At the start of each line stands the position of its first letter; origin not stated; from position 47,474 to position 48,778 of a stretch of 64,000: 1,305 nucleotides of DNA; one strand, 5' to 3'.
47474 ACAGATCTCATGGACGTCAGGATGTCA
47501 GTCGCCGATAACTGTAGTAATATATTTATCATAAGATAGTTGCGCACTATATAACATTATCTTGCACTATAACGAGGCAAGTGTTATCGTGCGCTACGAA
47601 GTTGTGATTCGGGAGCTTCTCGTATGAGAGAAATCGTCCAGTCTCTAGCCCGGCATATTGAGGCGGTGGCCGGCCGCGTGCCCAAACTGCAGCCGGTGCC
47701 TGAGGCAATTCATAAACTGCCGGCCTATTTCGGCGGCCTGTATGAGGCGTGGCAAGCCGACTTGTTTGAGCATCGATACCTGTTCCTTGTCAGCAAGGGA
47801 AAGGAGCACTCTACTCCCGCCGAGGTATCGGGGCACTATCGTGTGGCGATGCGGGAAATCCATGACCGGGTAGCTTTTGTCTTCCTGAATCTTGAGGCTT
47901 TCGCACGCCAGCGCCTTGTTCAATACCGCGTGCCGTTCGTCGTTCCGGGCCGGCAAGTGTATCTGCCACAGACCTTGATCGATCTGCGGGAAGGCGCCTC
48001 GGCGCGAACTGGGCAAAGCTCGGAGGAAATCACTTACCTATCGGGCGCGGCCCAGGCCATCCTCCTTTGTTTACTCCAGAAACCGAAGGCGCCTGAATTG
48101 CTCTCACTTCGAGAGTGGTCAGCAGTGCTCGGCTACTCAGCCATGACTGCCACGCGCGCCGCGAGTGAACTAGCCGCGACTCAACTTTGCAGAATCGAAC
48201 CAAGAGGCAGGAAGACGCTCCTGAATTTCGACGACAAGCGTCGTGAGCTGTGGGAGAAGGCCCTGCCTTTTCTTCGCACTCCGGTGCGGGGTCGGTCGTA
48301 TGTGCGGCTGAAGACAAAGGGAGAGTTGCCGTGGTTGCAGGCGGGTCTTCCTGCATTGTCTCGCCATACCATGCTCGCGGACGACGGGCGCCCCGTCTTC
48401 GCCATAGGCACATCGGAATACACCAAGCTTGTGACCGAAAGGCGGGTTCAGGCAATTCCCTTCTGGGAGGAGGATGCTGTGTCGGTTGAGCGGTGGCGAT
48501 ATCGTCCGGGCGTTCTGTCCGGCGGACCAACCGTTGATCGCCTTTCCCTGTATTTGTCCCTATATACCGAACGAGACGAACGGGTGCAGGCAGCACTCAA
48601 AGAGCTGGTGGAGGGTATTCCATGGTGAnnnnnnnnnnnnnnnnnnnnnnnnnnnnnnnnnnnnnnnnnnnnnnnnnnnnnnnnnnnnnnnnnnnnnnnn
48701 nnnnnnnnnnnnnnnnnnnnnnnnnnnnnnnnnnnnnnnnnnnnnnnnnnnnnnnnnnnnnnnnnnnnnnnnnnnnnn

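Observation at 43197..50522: tRNA-Gln-adjacent accessory island bounded by 138-bp direct repeats, carrying protease-inhibitor-like genes and an AbiE TA system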

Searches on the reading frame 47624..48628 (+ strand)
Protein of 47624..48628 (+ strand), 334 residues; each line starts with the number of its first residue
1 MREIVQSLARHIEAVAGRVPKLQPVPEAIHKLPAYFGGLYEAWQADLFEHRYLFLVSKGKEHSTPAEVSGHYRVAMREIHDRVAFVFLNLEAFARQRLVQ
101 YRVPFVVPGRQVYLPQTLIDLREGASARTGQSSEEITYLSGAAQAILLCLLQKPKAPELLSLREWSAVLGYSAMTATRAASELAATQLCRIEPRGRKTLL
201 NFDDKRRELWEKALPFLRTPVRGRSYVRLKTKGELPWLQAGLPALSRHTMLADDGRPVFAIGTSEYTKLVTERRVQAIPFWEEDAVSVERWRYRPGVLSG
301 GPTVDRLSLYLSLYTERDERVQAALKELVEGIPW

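Call 7: search_protein_families(library=pfam, proteins=[window:47624-48628:+], max_evalue=0.1)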
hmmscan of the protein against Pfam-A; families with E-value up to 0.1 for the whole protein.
window:47624-48628:+ (334 aa): 0 families

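Call 16: search_protein_families(library=padloc, proteins=[window:47624-48628:+], max_evalue=0.1)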
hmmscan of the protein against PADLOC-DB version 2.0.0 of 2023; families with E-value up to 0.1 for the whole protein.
window:47624-48628:+ (334 aa): 0 families

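Call 17: search_protein_families(library=ncbifam, proteins=[window:47624-48628:+], max_evalue=0.1)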
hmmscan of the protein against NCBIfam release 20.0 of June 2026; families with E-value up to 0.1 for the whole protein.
window:47624-48628:+ (334 aa): 0 families

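Call 25: search_solved_structures(query=window:47624-48628:+, max_evalue=10)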
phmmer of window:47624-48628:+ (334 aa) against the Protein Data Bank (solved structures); distinct sequences matched with E-value up to 10: 6.
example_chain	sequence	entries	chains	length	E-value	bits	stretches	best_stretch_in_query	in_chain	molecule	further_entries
3woq_A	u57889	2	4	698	0.59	12.7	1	233-310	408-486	dipeptidyl aminopeptidase BII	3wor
3woi_A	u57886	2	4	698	0.59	12.7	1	233-310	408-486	dipeptidyl aminopeptidase BII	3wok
3woo_A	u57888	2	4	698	0.59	12.7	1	233-310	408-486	dipeptidyl aminopeptidase BII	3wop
3woj_A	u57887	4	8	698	0.59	12.7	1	233-310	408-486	dipeptidyl aminopeptidase BII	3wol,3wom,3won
4nwy_A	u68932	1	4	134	0.61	12.6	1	47-140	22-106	Protein disulfide-isomerase-like protein of the testis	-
4y06_A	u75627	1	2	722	0.61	12.6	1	233-310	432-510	Dipeptidyl aminopeptidase BII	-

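Call 32: find_homologous_proteins(query=window:47624-48628:+, max_evalue=0.001)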
Query window:47624-48628:+ (334 aa): 152 proteins with E <= 0.001 among 8000 candidates; the best 120 are listed.
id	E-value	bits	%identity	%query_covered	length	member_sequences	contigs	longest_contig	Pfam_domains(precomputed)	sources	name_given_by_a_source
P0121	1.2e-218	743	100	100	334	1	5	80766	-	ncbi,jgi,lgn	jgi:hypothetical protein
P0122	9.1e-141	487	65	100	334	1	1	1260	-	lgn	-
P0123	2.6e-137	476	64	100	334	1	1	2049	-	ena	-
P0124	5.7e-137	475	64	100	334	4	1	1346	-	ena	-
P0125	4.8e-136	471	62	100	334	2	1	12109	-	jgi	jgi:hypothetical protein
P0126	9.9e-135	467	63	100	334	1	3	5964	-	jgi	jgi:hypothetical protein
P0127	4.6e-133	462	61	100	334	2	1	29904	-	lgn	-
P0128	1.9e-130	453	60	100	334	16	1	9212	-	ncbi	-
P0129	2.3e-130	453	63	100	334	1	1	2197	-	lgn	-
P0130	1.1e-129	451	62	100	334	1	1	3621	-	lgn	-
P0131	2.3e-129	450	62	100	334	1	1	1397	-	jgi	jgi:hypothetical protein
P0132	3.7e-127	442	60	100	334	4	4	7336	-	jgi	jgi:hypothetical protein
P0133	4.3e-127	442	58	100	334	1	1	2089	-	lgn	-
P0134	1.8e-126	440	59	100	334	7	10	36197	-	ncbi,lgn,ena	-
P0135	2.6e-119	416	60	100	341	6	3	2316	-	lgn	-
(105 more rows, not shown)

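Call 38: search_solved_structures(query=A2, max_evalue=1)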
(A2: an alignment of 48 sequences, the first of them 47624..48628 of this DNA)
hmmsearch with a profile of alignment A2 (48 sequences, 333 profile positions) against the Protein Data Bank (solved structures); distinct sequences matched with E-value up to 1: 13.
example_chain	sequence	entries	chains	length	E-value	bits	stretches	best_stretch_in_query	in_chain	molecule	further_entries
1r22_A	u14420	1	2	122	0.0024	20.2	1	145-217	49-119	Transcriptional repressor smtB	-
1r1t_A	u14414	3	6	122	0.0078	18.5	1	145-217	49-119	Transcriptional repressor smtB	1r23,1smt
5hli_A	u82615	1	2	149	0.067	15.4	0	143-201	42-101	MarR family transcriptional regulator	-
5hlg_A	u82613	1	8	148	0.075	15.3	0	143-201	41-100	MarR family transcriptional regulator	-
5hlh_A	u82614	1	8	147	0.076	15.2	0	143-202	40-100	MarR family transcriptional regulator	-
3tgn_A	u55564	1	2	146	0.17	14.1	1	143-201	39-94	Adc operon repressor AdcR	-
1mai_A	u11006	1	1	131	0.19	13.9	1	191-242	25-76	PHOSPHOLIPASE C DELTA-1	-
4asn_A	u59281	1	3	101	0.21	13.8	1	157-212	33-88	TUBR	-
1s3j_A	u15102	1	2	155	0.26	13.5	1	133-198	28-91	YusO protein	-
3pqj_A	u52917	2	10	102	0.27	13.5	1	122-206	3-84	Biofilm growth-associated repressor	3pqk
5tjj_A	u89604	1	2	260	0.46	12.7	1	145-199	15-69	Transcriptional regulator, IclR family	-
6cda_A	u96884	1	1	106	0.56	12.4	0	153-203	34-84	ArsR family transcriptional regulator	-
5zr4_A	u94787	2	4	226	0.75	12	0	149-195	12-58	Metal-dependent transcriptional regulator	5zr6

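Call 50: predict_structure(alignment_id=A2)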
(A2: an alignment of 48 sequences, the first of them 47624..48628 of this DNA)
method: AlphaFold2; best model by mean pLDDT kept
length: 334 residues; sequences in the alignment: 48
mean_pLDDT: 87.7   pTM: 0.60
mean pLDDT of the five models: 87.7, 86.8, 86.6, 86.3, 86.2
residues with pLDDT >= 90: 198; 70-90: 113; 50-70: 14; < 50: 9
segments of 3 or more residues with pLDDT < 50: 125-133
pLDDT, mean of each block of 10 residues (from residue 1): 78 74 91 92 88 90 90 93 91 91 91 84 52 69 94 72 89 87 92 88 89 95 93 85 94 92 89 92 93 91 95 95 95 87
secondary structure, 60 per line:
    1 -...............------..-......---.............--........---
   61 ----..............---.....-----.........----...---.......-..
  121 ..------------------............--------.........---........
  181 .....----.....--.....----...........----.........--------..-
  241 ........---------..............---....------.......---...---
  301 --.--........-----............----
elements in order: H2-16 H26-31 H35-39 E40-47 E50-57 H65-78 E82-86 H92-100 E105-107 E111-114 E119-122 H141-152 H162-169 H173-185 E190-194 E197-201 H206-216 E221-229 H241-248 E258-262 H263-271 E275-278 E285-291 H306-313 H319-330

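Call 54: fold_search(model_id=the predicted structure, library=pdb)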
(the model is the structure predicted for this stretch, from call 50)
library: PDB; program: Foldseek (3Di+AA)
matches with E <= 10: 1562; with E <= 0.001: 0
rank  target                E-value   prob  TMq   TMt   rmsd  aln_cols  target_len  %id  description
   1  6pco_A                6.1e-03  1.00  0.18  0.40   3.9        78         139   26  Mechanism for regulation of DNA binding of Bordetella bronchiseptica BpsR by 6-hydroxynicotinic acid (released 2019-11-06)
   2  5trd_A                8.8e-03  0.99  0.17  0.25  13.9       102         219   17  Structure of RbkR (Riboflavin Kinase) from Thermoplasma acidophilum determined in complex with CTP and its cognate DNA (released 2016-11-23)
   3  7dvu                  9.3e-03  1.00  0.20  0.43   3.4        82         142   16  Crystal structure of heme sensor protein PefR in complex with heme and cyanide (released 2021-09-29)
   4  3vod_B                9.9e-03  1.00  0.18  0.42   3.2        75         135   20  Crystal Structure of mutant MarR C80S from E.coli (released 2013-03-06)
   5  8ylg_A                9.9e-03  1.00  0.19  0.37   5.9        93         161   17  Crystal structure of Burkholderia thailandensis MftR in complex with operator DNA (released 2024-11-13)
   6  8ylg_B                1.0e-02  1.00  0.19  0.37   3.3        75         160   20  Crystal structure of Burkholderia thailandensis MftR in complex with operator DNA (released 2024-11-13)
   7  7wze_A                1.2e-02  1.00  0.18  0.36   3.6        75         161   21  Structure of Transcriptional regulator from Bacillus subtilis (strain 168) (released 2022-04-20)
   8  3voe_B                1.2e-02  1.00  0.18  0.42   3.2        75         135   20  Crystal Structure of wild type MarR (apo form) from E.coli (released 2013-03-06)
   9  1s3j_B                1.2e-02  1.00  0.18  0.40   5.1        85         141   16  X-ray crystal structure of YusO protein from Bacillus subtilis (released 2004-04-13)
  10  1r1u_A                1.3e-02  1.00  0.17  0.54   2.9        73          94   16  Crystal structure of the metal-sensing transcriptional repressor CzrA from Staphylococcus aureus in the apo-form (released 2004-05-18)
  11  6pcp_C                1.3e-02  1.00  0.18  0.40   3.9        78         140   26  Mechanism for regulation of DNA binding of Bordetella bronchiseptica BpsR by 6-hydroxynicotinic acid (released 2019-11-06)
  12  5yhy                  1.3e-02  1.00  0.18  0.37   8.4        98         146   19  Structure of Lactococcus lactis ZitR, C30S mutant (released 2017-12-06)
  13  3f3x                  1.4e-02  1.00  0.18  0.39   4.1        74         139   20  Crystal structure of the transcriptional regulator BldR from Sulfolobus Solfataricus (released 2009-05-05)
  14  8a39_AP1              1.4e-02  0.75  0.20  0.21  16.2       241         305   11  Crystal Structure of PaaX from Escherichia coli W (released 2023-07-05)
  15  5h3r_B                1.5e-02  1.00  0.18  0.41   3.1        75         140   20  Crystal Structure of mutant MarR C80S from E.coli complexed with operator DNA (released 2017-08-02)
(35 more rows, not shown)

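Call 70: search_protein_families(library=phrogs, proteins=[window:47624-48628:+], max_evalue=0.01)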
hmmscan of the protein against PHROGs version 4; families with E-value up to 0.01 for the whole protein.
window:47624-48628:+ (334 aa): 0 families

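Call 90: search_protein_families(library=pfam, alignment_id=A2, max_evalue=0.01)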
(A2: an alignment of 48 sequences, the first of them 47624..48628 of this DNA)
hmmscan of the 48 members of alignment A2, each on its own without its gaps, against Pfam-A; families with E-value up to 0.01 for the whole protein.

A. member 1, window:47624-48628:+ (334 aa): 0 families

B. families by the number of members that match (of 48 scanned): 12 families
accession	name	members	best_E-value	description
PF12802.13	MarR_2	14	4.3e-07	MarR family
PF01047.28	MarR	8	2.5e-06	MarR family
PF13545.12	HTH_Crp_2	7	0.00014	Crp-like helix-turn-helix domain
PF13412.12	HTH_24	4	2.9e-05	Winged helix-turn-helix DNA-binding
PF12840.13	HTH_20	3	0.0018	Helix-turn-helix domain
PF25213.1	HVO_A0261_N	3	0.002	HVO_A0261 N-terminal domain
PF00392.27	GntR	2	0.00023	Bacterial regulatory proteins, gntR family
PF08279.18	HTH_11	2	0.00035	HTH domain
PF13730.12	HTH_36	1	0.0016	Helix-turn-helix domain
PF09339.16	HTH_IclR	1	0.0025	IclR helix-turn-helix domain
PF06971.19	Put_DNA-bind_N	1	0.0032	Putative DNA-binding protein N-terminus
PF13463.12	HTH_27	1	0.0053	Winged helix DNA-binding domain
